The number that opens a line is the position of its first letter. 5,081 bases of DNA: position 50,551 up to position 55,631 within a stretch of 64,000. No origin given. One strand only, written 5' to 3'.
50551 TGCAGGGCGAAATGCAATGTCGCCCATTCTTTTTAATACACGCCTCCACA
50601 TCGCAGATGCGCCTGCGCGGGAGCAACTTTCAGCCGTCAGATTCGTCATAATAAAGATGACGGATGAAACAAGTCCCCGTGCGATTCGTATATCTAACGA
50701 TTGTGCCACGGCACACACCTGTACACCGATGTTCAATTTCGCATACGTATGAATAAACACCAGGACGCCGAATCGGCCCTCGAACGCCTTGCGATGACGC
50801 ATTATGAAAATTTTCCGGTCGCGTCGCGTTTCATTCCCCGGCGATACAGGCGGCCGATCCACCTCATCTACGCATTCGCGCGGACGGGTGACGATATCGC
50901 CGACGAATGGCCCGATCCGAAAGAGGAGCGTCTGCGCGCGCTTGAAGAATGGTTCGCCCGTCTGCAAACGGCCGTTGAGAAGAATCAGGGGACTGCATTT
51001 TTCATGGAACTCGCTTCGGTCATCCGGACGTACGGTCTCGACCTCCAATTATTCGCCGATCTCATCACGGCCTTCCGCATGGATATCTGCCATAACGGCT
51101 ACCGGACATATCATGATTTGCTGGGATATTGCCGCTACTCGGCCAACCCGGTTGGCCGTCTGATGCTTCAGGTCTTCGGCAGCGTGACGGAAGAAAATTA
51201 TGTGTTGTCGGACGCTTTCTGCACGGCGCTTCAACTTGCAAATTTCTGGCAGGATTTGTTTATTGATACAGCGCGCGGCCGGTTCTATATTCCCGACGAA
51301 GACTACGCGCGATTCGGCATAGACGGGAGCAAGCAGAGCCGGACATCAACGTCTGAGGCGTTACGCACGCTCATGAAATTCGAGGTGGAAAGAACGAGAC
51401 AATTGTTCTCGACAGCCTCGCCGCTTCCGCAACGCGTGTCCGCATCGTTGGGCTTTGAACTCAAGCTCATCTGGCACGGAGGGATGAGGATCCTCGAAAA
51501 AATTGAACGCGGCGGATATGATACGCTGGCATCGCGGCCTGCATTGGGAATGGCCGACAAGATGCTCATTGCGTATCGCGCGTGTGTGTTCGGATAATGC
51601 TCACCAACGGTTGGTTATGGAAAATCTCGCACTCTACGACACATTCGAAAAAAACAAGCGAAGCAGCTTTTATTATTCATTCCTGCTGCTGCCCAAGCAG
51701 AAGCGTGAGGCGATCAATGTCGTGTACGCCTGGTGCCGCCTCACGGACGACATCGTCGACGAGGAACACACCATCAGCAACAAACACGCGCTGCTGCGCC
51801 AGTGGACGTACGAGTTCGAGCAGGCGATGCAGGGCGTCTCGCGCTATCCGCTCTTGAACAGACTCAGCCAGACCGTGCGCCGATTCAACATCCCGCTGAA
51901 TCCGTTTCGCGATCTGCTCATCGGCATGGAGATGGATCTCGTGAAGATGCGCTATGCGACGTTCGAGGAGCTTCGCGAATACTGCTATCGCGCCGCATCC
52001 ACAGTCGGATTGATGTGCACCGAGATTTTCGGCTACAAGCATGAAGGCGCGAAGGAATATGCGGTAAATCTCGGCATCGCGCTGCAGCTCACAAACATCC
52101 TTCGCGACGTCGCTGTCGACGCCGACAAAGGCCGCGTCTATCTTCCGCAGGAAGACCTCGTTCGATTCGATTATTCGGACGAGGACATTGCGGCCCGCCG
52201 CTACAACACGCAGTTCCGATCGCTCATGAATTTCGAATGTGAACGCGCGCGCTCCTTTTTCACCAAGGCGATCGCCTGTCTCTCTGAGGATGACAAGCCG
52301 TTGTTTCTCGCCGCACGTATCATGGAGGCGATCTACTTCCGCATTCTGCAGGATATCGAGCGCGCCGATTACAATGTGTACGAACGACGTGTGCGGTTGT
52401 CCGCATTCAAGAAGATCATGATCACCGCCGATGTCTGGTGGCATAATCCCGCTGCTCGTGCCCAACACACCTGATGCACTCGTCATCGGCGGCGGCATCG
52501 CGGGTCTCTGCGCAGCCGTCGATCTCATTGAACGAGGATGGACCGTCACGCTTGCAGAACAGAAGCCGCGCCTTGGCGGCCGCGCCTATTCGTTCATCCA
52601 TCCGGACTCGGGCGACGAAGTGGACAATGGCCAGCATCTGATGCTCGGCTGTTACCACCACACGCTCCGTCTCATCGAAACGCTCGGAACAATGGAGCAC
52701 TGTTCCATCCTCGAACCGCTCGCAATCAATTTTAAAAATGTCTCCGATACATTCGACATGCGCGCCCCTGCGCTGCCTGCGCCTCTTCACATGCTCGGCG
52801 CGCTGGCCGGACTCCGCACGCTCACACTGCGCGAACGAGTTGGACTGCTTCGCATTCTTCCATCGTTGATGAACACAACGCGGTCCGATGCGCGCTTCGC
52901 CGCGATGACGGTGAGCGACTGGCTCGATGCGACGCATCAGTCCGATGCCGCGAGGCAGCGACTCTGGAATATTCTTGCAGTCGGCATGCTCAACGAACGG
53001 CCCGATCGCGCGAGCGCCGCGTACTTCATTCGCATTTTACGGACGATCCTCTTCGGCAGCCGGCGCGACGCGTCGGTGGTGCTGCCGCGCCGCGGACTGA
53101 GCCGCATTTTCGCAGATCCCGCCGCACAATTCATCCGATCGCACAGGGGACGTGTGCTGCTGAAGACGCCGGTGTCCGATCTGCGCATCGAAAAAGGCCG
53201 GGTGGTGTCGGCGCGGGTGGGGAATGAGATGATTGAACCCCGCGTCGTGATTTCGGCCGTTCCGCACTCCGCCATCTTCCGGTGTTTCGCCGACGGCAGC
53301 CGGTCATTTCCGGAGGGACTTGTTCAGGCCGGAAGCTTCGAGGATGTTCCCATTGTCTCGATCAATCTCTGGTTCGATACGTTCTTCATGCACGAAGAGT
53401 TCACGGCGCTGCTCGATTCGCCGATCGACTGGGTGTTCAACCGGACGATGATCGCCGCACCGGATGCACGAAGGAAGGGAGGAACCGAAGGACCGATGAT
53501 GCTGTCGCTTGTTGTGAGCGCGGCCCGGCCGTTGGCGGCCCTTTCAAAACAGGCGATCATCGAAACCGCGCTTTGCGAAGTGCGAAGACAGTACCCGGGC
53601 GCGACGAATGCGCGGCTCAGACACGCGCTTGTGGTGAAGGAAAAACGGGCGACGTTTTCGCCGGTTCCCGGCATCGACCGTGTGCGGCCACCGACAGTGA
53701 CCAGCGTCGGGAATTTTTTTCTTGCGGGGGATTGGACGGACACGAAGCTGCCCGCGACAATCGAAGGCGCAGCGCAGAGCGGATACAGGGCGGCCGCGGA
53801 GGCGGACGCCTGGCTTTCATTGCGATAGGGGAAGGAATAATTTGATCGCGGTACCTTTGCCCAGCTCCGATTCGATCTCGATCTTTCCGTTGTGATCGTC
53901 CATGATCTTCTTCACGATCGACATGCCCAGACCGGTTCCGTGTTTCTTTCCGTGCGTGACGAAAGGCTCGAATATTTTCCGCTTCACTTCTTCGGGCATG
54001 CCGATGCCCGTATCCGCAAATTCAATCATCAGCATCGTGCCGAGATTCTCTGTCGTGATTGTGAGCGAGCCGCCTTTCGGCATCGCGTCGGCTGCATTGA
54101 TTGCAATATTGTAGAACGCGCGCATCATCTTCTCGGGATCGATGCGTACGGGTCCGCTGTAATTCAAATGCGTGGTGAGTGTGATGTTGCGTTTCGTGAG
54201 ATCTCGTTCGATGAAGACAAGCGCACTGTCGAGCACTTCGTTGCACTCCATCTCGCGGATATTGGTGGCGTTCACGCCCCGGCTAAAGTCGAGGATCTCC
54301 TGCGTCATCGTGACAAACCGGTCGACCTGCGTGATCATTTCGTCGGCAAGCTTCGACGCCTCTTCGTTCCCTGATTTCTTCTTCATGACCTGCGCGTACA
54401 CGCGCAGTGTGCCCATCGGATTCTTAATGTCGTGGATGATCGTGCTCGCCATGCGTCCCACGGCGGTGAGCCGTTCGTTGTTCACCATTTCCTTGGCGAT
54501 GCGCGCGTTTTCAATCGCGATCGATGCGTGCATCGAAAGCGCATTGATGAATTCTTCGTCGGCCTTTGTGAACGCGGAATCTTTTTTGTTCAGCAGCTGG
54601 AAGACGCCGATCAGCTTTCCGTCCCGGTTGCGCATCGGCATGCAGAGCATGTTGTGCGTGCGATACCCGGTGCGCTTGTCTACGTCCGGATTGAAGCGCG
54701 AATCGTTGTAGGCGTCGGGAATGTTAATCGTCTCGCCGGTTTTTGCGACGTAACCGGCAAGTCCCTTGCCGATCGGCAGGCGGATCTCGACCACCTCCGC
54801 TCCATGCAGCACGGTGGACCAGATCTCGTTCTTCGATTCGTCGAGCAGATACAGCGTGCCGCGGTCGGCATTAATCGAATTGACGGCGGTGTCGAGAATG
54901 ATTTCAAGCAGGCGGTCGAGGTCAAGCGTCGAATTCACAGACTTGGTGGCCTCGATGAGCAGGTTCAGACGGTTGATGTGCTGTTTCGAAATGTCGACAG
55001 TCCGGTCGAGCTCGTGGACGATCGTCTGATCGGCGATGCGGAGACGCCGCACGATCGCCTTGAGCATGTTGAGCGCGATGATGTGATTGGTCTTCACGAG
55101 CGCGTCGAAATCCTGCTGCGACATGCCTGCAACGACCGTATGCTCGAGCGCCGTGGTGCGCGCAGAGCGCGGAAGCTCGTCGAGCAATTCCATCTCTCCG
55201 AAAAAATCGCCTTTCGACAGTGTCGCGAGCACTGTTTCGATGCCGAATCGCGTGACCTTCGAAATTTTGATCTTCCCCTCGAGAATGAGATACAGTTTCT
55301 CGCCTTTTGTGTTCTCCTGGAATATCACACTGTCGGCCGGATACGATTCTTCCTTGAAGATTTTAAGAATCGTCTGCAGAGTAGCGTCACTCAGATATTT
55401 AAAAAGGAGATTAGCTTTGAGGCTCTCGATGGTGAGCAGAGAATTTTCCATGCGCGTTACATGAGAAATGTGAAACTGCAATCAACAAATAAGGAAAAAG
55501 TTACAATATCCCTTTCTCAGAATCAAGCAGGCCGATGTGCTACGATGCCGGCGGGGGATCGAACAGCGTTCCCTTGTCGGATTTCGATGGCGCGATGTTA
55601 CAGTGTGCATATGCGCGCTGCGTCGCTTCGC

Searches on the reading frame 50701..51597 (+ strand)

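Call 69: search_protein_families(library=pfam, proteins=[window:50701-51597:+], max_evalue=0.00001)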
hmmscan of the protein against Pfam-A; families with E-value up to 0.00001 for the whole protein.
window:50701-51597:+ (298 aa): 1 family
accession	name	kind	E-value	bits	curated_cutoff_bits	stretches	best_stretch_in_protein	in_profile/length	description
PF00494.24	SQS_PSY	-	3.9e-62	210.8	26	1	33-283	3-260/263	Squalene/phytoene synthase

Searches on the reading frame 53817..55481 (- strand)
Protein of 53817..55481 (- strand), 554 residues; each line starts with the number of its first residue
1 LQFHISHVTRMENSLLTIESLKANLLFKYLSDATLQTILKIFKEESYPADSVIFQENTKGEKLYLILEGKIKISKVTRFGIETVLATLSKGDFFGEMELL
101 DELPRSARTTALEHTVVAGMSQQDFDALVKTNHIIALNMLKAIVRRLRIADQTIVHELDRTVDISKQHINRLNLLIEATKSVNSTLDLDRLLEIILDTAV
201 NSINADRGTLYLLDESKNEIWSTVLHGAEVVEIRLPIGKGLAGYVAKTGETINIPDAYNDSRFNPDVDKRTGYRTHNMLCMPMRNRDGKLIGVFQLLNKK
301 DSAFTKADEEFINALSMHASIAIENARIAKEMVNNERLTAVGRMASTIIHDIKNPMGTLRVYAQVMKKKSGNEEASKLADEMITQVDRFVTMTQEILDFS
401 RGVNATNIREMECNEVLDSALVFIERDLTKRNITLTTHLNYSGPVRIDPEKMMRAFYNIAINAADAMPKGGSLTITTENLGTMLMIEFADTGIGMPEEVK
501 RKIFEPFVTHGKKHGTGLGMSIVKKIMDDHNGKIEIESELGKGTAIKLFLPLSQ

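Call 69: search_protein_families(library=pfam, proteins=[window:53817-55481:-], max_evalue=0.00001)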
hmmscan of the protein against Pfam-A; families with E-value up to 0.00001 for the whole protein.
window:53817-55481:- (554 aa): 6 families
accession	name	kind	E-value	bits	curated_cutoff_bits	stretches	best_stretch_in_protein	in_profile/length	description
PF02518.31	HATPase_c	-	1.3e-24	87.2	26.4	1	448-553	2-110/111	Histidine kinase-, DNA gyrase B-, and HSP90-like ATPase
PF01590.32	GAF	-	5.3e-23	82.5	22.4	1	187-323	1-133/133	GAF domain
PF00027.35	cNMP_binding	-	6.8e-22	77.7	27.5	1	45-132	2-89/89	Cyclic nucleotide-binding domain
PF13185.12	GAF_2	-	1.5e-19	71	28.6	1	186-324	2-136/136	GAF domain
PF13492.12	GAF_3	-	9.2e-16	58.9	27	1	187-325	1-129/129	GAF domain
PF00512.31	HisKA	-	1.2e-11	44.9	26.9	1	342-401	3-62/66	His Kinase A (phospho-acceptor) domain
